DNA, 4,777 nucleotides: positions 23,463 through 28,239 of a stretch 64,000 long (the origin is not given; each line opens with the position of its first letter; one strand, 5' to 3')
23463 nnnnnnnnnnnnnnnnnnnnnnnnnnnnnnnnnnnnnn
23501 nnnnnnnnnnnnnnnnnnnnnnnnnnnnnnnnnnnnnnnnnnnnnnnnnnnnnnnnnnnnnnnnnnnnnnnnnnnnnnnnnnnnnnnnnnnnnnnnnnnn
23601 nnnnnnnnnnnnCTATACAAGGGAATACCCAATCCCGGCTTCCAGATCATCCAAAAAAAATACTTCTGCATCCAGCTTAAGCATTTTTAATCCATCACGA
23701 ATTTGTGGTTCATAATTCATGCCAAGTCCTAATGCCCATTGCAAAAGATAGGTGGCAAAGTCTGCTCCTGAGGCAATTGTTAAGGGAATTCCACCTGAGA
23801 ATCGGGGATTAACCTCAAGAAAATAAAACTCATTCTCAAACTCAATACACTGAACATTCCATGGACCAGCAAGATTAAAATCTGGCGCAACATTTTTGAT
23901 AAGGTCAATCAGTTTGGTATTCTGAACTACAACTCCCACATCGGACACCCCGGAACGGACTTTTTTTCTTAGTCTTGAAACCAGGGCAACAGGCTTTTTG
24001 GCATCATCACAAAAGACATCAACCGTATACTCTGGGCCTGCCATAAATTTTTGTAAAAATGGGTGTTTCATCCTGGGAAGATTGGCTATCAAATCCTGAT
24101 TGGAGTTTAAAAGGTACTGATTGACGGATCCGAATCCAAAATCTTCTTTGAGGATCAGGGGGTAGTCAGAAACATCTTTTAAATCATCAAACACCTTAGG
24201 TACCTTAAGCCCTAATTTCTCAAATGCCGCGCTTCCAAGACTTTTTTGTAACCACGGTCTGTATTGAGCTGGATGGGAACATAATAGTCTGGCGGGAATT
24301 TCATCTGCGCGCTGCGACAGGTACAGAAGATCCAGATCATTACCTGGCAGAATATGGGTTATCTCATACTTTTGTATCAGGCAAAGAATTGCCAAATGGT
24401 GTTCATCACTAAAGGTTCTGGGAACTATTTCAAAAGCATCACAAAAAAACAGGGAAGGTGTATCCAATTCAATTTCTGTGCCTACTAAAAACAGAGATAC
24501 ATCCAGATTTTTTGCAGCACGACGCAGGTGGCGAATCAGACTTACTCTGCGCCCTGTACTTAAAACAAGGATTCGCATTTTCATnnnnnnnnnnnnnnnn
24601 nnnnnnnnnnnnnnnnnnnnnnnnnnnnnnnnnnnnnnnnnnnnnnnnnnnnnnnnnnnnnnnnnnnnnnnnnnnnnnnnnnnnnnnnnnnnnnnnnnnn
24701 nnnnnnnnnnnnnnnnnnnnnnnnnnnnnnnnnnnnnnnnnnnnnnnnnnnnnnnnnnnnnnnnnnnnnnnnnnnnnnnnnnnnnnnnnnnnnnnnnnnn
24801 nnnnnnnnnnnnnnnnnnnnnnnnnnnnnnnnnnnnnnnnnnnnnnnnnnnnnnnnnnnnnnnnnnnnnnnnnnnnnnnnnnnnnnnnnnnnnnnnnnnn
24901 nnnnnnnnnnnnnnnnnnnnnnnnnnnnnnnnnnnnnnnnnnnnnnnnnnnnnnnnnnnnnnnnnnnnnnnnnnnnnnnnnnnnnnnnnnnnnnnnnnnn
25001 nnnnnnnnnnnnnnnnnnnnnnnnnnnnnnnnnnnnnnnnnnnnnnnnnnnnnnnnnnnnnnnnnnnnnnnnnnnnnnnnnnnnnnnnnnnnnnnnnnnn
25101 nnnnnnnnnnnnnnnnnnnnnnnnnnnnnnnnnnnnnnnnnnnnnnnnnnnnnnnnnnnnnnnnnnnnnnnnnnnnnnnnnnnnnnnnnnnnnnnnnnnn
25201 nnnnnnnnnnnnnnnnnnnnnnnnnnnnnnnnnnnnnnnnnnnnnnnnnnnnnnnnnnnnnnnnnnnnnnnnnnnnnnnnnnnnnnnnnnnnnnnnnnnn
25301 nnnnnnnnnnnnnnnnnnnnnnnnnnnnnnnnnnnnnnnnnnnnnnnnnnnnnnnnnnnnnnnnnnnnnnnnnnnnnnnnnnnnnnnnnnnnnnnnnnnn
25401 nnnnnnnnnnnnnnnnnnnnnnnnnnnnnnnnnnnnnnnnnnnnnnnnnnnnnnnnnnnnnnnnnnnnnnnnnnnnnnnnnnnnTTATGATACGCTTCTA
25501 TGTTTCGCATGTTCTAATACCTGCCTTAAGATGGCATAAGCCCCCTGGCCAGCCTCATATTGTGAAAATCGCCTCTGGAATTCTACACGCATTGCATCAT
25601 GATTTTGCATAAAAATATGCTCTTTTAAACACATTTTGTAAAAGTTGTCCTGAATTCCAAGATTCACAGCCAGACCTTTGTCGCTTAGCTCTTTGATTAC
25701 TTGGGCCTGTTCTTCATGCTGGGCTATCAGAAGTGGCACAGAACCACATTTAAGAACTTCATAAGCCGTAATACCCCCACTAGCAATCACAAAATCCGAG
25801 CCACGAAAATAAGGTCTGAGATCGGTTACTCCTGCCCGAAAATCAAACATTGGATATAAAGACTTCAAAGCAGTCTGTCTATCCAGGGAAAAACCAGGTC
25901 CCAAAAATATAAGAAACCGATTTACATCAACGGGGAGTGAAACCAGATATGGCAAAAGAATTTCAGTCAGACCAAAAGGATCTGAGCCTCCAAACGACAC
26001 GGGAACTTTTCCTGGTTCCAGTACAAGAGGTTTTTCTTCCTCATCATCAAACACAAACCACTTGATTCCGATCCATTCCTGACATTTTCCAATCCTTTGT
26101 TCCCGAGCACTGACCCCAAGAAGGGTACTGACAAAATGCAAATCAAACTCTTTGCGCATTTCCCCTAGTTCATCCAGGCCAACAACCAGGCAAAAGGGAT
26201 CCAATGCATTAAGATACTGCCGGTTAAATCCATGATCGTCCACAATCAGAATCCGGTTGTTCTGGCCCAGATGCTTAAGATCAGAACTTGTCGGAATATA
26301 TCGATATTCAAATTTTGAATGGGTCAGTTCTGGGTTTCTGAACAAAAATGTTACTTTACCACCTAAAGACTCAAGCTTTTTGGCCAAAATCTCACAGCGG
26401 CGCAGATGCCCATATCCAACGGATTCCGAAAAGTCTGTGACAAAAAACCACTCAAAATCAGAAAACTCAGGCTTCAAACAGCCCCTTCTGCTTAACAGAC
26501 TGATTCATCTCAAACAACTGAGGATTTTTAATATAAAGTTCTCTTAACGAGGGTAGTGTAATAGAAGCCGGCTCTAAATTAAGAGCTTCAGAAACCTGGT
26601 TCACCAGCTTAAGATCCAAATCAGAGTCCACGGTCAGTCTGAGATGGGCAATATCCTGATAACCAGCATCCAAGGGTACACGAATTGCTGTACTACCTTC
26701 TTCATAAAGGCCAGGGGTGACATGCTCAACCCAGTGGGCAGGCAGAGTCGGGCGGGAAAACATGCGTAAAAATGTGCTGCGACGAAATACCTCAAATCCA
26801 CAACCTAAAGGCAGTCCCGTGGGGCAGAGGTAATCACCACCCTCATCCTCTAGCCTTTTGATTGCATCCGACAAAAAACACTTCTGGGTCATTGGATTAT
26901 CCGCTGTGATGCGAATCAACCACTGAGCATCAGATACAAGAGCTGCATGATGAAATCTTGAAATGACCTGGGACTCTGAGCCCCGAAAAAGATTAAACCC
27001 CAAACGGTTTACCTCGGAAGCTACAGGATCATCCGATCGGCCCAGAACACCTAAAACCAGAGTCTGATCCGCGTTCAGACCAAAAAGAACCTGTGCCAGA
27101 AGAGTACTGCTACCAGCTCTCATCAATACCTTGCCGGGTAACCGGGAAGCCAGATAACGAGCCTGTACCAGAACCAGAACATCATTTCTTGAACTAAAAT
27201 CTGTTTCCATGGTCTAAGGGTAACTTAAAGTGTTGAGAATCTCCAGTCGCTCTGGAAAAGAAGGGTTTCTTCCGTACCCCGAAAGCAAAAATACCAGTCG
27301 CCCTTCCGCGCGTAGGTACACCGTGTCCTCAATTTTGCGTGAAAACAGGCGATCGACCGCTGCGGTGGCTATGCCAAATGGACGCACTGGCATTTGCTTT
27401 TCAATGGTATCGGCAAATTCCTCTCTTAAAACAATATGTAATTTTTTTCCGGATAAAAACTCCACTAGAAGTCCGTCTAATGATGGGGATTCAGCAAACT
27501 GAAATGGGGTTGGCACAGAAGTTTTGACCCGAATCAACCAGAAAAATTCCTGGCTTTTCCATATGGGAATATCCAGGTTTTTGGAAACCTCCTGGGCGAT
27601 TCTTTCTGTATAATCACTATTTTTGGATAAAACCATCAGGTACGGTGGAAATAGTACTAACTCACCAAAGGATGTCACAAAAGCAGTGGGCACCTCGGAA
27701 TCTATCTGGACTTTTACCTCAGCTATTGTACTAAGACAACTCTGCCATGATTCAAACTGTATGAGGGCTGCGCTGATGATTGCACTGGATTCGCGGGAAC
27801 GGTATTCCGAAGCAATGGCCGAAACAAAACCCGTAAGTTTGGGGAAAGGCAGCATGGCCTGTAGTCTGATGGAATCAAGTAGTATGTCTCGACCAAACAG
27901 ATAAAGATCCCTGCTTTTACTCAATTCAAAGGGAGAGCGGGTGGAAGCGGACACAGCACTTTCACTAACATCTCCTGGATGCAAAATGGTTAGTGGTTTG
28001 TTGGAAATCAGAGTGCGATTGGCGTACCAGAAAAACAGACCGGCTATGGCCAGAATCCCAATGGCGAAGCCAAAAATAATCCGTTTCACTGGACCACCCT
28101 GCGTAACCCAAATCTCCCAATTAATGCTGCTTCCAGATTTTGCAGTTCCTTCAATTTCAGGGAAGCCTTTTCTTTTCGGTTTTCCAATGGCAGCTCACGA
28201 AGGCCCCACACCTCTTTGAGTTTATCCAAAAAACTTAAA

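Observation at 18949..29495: Variant pseudaminic-acid-like nonulosonic sugar pathway co-operonic with an LCP ligase, a YqeK HD hydrolase and a rhomboid protease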

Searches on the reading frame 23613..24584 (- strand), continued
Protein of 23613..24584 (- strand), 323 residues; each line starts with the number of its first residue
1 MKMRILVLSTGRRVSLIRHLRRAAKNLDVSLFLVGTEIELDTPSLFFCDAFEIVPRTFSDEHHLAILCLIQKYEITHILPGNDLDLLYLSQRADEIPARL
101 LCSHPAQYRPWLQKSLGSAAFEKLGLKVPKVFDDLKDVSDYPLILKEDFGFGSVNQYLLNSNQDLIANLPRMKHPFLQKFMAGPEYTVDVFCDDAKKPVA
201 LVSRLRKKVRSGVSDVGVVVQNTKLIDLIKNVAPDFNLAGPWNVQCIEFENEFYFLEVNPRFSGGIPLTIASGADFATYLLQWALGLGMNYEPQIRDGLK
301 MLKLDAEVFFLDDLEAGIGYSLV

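Call 69: search_protein_families(library=pfam, proteins=[L096:11016-13916:+, L096:3202-6270:+, L096:6396-7211:+, L096:7624-8037:+, L096:19464-20249:-], max_evalue=0.01)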
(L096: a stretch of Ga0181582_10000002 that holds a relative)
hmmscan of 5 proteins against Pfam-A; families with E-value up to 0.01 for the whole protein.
L096:11016-13916:+ (966 aa): 4 families
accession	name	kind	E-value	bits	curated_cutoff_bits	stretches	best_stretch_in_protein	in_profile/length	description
PF13205.12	Big_5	-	1.4e-28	100.1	23.6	2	628-728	5-105/105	Bacterial Ig-like domain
PF07676.18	PD40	-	1.2e-22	79.8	20.9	2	186-218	4-37/38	WD40-like Beta Propeller Repeat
PF00930.27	DPPIV_N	-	5e-07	29.2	22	1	156-236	2-82/354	Dipeptidyl peptidase IV (DPP IV) N-terminal region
PF25174.1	Beta-prop_THOC3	-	0.00046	19.7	305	1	94-212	39-151/272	THOC3 beta-propeller domain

L096:3202-6270:+ (1022 aa): 0 families

L096:6396-7211:+ (271 aa): 5 families
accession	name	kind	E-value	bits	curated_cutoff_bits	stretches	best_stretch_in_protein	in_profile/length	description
PF13243.12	SQHop_cyclase_C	-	2.6e-77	260.4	26.1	1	2-264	61-318/319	Squalene-hopene cyclase C-terminal domain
PF00432.27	Prenyltrans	-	2.3e-07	31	26.5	1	107-230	51-166/304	Prenyltransferase alpha-alpha toroid domain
PF13249.12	SQHop_cyclase_N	-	6.6e-07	29.2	26.2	0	208-232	41-65/291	Squalene-hopene cyclase N-terminal domain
PF07678.20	TED_complement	-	1e-06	28.5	22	0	206-234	108-136/312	A-macroglobulin TED domain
PF09492.16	Pec_lyase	-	0.00029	20.7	22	0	212-232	62-82/292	Pectic acid lyase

L096:7624-8037:+ (137 aa): 2 families
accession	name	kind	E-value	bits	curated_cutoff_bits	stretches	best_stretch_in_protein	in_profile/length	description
PF00076.28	RRM_1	-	1.2e-21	76.8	20.7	1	25-94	1-69/70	RNA recognition motif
PF13893.12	RRM_5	-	9.1e-05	22.6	27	1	13-96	16-96/125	RNA recognition motif. (a.k.a. RRM, RBD, or RNP domain)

L096:19464-20249:- (261 aa): 3 families
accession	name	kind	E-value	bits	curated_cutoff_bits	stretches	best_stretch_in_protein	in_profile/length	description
PF13561.12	adh_short_C2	-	1.4e-79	267.5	27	1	20-258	1-236/236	Enoyl-(Acyl carrier protein) reductase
PF00106.31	adh_short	-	4.7e-17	62.6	26.6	1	23-203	8-187/195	short chain dehydrogenase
PF12241.14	Enoyl_reductase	-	6.2e-06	26.2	22.1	1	123-208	115-202/236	Trans-2-enoyl-CoA reductase catalytic region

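Call 75: search_protein_families(library=padloc, proteins=[window:23613-24584:-], max_evalue=0.001)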
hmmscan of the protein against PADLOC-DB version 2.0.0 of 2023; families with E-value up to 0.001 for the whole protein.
window:23613-24584:- (323 aa): 0 families

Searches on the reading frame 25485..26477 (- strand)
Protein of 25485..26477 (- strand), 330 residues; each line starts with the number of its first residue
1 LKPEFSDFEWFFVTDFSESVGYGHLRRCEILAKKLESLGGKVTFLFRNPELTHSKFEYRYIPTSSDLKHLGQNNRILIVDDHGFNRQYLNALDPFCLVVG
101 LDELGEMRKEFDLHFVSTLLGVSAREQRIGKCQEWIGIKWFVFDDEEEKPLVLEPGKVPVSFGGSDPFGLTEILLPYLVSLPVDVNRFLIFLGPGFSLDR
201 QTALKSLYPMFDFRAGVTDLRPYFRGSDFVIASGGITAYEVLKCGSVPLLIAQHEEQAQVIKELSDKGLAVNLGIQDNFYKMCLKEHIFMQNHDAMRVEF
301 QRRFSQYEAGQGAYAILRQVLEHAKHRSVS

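Call 3: search_protein_families(library=pfam, proteins=[window:25485-26477:-], max_evalue=0.01)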
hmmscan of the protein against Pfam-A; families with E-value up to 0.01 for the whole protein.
window:25485-26477:- (330 aa): 0 families
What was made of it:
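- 25485..26477 (-): Divergent PseG-like GT-B protein. Presumed UDP-sugar hydrolase; a transferase role is not excluded. No Pfam hit (call 3).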

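Call 4: search_protein_families(library=ncbifam, proteins=[window:25485-26477:-], max_evalue=0.01)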
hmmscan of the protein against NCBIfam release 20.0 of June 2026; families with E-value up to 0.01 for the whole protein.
window:25485-26477:- (330 aa): 1 family
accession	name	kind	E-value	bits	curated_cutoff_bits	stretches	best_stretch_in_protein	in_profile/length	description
TIGR03590.1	PseG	equivalog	6.4e-18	65.3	153.55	1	12-262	5-278/280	UDP-2,4-diacetamido-2,4,6-trideoxy-beta-L-altropyranose hydrolase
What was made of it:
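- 25485..26477 (-): TIGR03590 PseG, 65 bits against a cutoff of 153.55, but aligned over the full length (call 4).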

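Call 23: search_solved_structures(query=window:25485-26477:-, max_evalue=1)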
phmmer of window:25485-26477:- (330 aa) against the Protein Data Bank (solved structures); distinct sequences matched with E-value up to 1: 3.
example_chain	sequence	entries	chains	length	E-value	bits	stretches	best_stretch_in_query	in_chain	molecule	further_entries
9jxq_C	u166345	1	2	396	0.02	17.3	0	243-282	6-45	Kinase D-interacting substrate of 220 kDa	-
6pnt_A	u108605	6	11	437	0.41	13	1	151-286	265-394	UDP-glycosyltransferase 202A2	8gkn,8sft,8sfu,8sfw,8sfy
9l9i_A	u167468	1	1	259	0.65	12.3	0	243-282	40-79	Kinase D-interacting substrate of 220 kDa,Gamma-aminobutyric acid receptor-associated prot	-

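Call 38: find_homologous_proteins(query=window:25485-26477:-, max_evalue=0.00001)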
Query window:25485-26477:- (330 aa): 6 proteins with E <= 0.00001 among 3043 candidates.
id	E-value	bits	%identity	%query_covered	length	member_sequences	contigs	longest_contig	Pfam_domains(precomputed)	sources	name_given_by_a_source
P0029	8.2e-215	730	96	100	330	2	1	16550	-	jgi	-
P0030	3.5e-151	521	69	100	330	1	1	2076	-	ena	-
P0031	7.4e-13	66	23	81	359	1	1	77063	PF04101.23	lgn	-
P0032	4.2e-12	64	27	65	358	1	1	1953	PF04101.23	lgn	-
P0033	4.2e-11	61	25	76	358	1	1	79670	PF04101.23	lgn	-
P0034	1.2e-8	53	26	79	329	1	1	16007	-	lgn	-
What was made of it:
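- Tried and rejected: It found only 6 proteins because of the word index (call 38).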

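Call 59: predict_structure(alignment_id=A2)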
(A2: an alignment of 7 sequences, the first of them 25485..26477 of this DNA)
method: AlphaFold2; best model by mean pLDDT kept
length: 330 residues; sequences in the alignment: 7
mean_pLDDT: 65.9   pTM: 0.66
mean pLDDT of the five models: 65.9, 65.2, 63.0, 60.9, 59.2
residues with pLDDT >= 90: 29; 70-90: 110; 50-70: 133; < 50: 58
segments of 3 or more residues with pLDDT < 50: 118-133, 296-330
pLDDT, mean of each block of 10 residues (from residue 1): 62 64 68 72 70 61 58 66 63 68 54 53 48 50 54 76 79 90 85 81 92 82 80 78 76 76 66 79 70 51 36 36 35
secondary structure, 60 per line:
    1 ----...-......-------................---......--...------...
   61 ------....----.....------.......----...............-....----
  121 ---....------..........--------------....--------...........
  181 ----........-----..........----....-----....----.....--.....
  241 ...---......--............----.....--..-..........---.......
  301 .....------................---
elements in order: E9-14 H22-37 E41-46 E58-60 H67-70 E75-79 H86-92 E97-100 H101-111 E113-116 H124-127 E134-137 H138-143 E158-161 H170-180 E188-192 H198-207 E212-215 H221-224 E229-233 H236-243 E247-252 H255-266 E271-275 H281-290 H294-305 H312-327

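Call 61: fold_search(model_id=the predicted structure, library=pdb)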
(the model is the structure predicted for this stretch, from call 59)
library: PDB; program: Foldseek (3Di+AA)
matches with E <= 10: 1443; with E <= 0.001: 211
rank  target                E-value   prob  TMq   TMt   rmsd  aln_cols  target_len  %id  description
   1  7bov                  4.3e-08  1.00  0.53  0.49  11.7       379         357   14  The Structure of Bacillus subtilis glycosyltransferase,Bs-YjiC (released 2020-05-13)
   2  6kqx                  1.2e-07  1.00  0.54  0.55   7.2       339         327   16  Crystal structure of Yijc from B. subtilis in complex with UDP (released 2020-09-30)
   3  3hbn                  1.5e-07  1.00  0.55  0.63   5.7       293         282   18  Crystal structure PseG-UDP complex from Campylobacter jejuni (released 2009-05-26)
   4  8sfw                  1.5e-07  1.00  0.53  0.43  13.4       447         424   14  Crystal structure of TuUGT202A2 (Tetur22g00270) in complex with quercetin (released 2024-04-17)
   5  8sfy                  1.9e-07  1.00  0.55  0.45  12.6       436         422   16  Crystal structure of TuUGT202A2 (Tetur22g00270) in complex with UDP-glucose (released 2023-09-13)
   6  7vm0_B                3.2e-07  1.00  0.52  0.43  12.7       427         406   12  Crystal structure of YojK from B.subtilis in complex with UDP (released 2022-10-12)
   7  6kqw                  3.6e-07  1.00  0.53  0.54   8.8       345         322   16  Crystal structure of Yijc from B. subtilis (released 2020-09-30)
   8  6pnt                  4.2e-07  1.00  0.51  0.41  14.2       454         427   16  Structural Characterization of UDP-glycosyltransferase from Tetranychus Urticae (released 2020-07-08)
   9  7vlb_B                5.6e-07  1.00  0.56  0.53  10.3       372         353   14  Crystal structure of UGT109A1 from Bacillus (released 2022-10-05)
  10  8h5d_B                6.5e-07  1.00  0.54  0.48  12.5       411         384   14  Crystal structure of YojK mutant in complex with UDP (released 2023-10-18)
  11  3uyl_A                8.1e-07  1.00  0.54  0.49   8.1       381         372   14  Spinosyn Rhamnosyltransferase SpnG complexed with thymidine diphosphate (released 2012-02-15)
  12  8sft_D                8.6e-07  1.00  0.50  0.42  11.9       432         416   14  Crystal structure of TuUGT202A2 (Tetur22g00270) in complex with kaempferol (released 2024-04-17)
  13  8sft_B                9.5e-07  1.00  0.52  0.42  14.2       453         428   14  Crystal structure of TuUGT202A2 (Tetur22g00270) in complex with kaempferol (released 2024-04-17)
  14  8sfu_B                9.5e-07  1.00  0.51  0.42  12.3       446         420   14  Crystal structure of TuUGT202A2 (Tetur22g00270) in complex with naringin (released 2023-09-13)
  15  7vlb_A                1.3e-06  1.00  0.55  0.48  10.5       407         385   14  Crystal structure of UGT109A1 from Bacillus (released 2022-10-05)
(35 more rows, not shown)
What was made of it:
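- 25485..26477 (-): The AF2 model (pLDDT 66) has a GT-B fold; C. jejuni PseG 3hbn ranks 3rd, with the best target-normalised TM of 0.63 (calls 59, 61).
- On Pseudaminic acid pathway: The moderate model (pLDDT 66) has a GT-B fold, with PseG 3hbn ranked 3rd among many glycosyltransferases (calls 59, 61).
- The PseG-like fold search gives glycosyltransferases scores as good as PseG's (call 61).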

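Call 75: search_protein_families(library=padloc, proteins=[window:25485-26477:-], max_evalue=0.001)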
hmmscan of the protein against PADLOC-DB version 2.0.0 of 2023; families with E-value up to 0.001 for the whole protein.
window:25485-26477:- (330 aa): 0 families

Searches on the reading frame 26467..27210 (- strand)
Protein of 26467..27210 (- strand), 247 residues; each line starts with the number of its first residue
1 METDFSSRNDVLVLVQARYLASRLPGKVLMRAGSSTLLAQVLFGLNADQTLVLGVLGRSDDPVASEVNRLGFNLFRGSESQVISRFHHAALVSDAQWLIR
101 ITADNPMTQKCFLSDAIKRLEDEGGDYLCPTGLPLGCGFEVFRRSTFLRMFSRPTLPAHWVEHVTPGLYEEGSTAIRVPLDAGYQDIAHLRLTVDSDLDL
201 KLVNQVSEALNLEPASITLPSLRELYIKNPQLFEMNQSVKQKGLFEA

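Call 3: search_protein_families(library=pfam, proteins=[window:26467-27210:-], max_evalue=0.01)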
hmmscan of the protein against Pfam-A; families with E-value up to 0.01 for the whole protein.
window:26467-27210:- (247 aa): 1 family
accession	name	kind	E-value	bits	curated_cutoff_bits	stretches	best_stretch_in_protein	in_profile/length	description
PF02348.25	CTP_transf_3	-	7.3e-12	46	22.6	1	13-171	2-165/217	Cytidylyltransferase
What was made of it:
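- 26467..27210 (-): SpsF/COG1861-type cytidylyltransferase (CTP_transf_3). Presumed to form the CMP-sugar. PF02348, 46 bits against a cutoff of 22.6 (call 3).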

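Call 4: search_protein_families(library=ncbifam, proteins=[window:26467-27210:-], max_evalue=0.01)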
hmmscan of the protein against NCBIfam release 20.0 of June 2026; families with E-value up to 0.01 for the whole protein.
window:26467-27210:- (247 aa): 4 families
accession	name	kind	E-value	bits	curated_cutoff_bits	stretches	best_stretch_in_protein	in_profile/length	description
NF003952.0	PRK05450.1-5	subfamily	1.9e-07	30.5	193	1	11-123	3-119/250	3-deoxy-manno-octulosonate cytidylyltransferase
NF009905.0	PRK13368.1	subfamily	5.1e-06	26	255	1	11-121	3-115/243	3-deoxy-manno-octulosonate cytidylyltransferase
NF003950.0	PRK05450.1-3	subfamily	0.00017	21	234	1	10-123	2-120/248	3-deoxy-manno-octulosonate cytidylyltransferase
NF003948.0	PRK05450.1-1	equivalog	0.0023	17.2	281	1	8-74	3-68/248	3-deoxy-manno-octulosonate cytidylyltransferase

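Call 34: search_solved_structures(query=window:26467-27210:-, max_evalue=0.01)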
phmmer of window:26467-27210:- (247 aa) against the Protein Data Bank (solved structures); distinct sequences matched with E-value up to 0.01: 1.
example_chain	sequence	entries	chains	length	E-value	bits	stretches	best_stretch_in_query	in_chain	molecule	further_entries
6oew_A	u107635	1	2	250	1.8e-12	50.5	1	11-243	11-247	Cytidylyltransferase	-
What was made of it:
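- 26467..27210 (-): Best solved-structure match is the Leptospira cytidylyltransferase 6oew, 50 bits (call 34).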

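Call 75: search_protein_families(library=padloc, proteins=[window:26467-27210:-], max_evalue=0.001)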
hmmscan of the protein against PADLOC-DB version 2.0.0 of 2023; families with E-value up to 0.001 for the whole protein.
window:26467-27210:- (247 aa): 0 families

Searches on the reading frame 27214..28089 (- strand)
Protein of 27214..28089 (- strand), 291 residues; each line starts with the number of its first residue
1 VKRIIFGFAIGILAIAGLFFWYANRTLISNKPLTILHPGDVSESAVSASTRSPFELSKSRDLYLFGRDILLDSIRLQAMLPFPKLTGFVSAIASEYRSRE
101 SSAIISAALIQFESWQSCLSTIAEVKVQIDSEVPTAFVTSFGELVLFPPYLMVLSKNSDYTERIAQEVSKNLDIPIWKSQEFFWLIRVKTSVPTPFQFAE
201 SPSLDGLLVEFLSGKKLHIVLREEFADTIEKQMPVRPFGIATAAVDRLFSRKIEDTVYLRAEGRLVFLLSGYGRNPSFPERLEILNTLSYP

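Call 3: search_protein_families(library=pfam, proteins=[window:27214-28089:-], max_evalue=0.01)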
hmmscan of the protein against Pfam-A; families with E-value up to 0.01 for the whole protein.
window:27214-28089:- (291 aa): 0 families

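Call 4: search_protein_families(library=ncbifam, proteins=[window:27214-28089:-], max_evalue=0.01)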
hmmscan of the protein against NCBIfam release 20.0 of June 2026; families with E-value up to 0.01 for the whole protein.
window:27214-28089:- (291 aa): 0 families

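Call 8: search_protein_families(library=pfam, proteins=[window:27214-28089:-], max_evalue=0.1)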
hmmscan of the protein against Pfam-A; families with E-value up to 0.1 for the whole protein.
window:27214-28089:- (291 aa): 0 families

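Call 69: search_protein_families(library=pfam, proteins=[window:27214-28089:-], max_evalue=0.01)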
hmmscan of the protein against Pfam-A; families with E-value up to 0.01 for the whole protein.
window:27214-28089:- (291 aa): 0 families

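Call 75: search_protein_families(library=padloc, proteins=[window:27214-28089:-], max_evalue=0.001)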
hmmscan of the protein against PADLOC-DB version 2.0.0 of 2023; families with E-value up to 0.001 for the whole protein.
window:27214-28089:- (291 aa): 0 families
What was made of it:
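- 27214..28089 (-): 291-aa protein with one N-terminal transmembrane segment and no family hit. Strain-specific. Possibly the substrate of the adjacent rhomboid (inference only). No Pfam, NCBIfam or PADLOC hit (calls 3, 4, 69, 75).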
